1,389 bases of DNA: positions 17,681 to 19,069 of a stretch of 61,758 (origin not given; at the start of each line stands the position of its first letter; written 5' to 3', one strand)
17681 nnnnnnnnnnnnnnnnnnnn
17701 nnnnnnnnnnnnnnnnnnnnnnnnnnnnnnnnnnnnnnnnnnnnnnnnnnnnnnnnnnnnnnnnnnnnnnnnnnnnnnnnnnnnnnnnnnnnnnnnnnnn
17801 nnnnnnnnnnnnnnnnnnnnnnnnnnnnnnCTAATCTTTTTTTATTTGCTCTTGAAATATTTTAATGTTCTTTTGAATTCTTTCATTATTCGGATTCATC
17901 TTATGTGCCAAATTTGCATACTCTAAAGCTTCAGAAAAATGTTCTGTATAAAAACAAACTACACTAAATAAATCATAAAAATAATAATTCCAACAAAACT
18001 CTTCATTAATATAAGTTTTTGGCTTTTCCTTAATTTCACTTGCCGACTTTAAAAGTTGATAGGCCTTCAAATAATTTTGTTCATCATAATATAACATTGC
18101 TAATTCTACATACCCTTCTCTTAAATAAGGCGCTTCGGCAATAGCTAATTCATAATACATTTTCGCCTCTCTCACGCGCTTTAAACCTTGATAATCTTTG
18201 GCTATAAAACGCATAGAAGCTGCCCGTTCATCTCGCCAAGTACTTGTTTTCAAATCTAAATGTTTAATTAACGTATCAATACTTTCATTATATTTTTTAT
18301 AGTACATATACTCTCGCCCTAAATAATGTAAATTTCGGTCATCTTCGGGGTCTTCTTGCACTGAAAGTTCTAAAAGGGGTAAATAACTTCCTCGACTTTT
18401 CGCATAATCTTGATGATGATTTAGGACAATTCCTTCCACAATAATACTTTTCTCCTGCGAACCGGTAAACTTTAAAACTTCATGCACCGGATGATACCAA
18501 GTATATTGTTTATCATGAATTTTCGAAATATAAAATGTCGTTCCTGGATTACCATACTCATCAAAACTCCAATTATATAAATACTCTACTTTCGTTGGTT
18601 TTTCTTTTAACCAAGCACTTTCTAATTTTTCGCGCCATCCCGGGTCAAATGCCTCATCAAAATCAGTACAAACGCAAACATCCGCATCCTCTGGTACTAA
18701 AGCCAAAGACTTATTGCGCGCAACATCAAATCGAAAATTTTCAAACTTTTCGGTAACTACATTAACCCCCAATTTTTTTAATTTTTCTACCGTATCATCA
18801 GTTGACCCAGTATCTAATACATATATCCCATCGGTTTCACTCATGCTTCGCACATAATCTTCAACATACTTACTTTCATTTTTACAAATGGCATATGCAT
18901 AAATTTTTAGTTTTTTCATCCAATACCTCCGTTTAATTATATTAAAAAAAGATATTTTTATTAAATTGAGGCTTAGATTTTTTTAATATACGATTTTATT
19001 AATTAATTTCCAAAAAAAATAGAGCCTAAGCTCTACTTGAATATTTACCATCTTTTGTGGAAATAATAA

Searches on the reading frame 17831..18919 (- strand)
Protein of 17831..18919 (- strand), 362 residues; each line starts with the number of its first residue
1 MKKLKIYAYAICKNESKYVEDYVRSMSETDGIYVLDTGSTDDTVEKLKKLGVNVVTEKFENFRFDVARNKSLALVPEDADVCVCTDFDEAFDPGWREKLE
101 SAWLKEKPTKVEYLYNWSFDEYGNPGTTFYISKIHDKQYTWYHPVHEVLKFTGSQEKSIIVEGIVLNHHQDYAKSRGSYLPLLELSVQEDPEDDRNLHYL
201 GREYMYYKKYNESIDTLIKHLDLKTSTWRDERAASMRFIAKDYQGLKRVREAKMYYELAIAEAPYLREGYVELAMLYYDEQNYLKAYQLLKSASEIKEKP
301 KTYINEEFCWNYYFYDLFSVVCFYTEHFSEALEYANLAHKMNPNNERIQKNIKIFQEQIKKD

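Call 68: search_protein_families(library=pfam, proteins=[window:17831-18919:-], max_evalue=0.00001)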
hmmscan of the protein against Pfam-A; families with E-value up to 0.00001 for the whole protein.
window:17831-18919:- (362 aa): 2 families
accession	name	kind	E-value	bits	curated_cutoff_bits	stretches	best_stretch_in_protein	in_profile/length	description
PF00535.33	Glycos_transf_2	-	5.9e-09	36.5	23.3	1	11-107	5-107/168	Glycosyl transferase family 2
PF13424.12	TPR_12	-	2.2e-06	28.2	30.1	0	206-261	15-73/77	Tetratricopeptide repeat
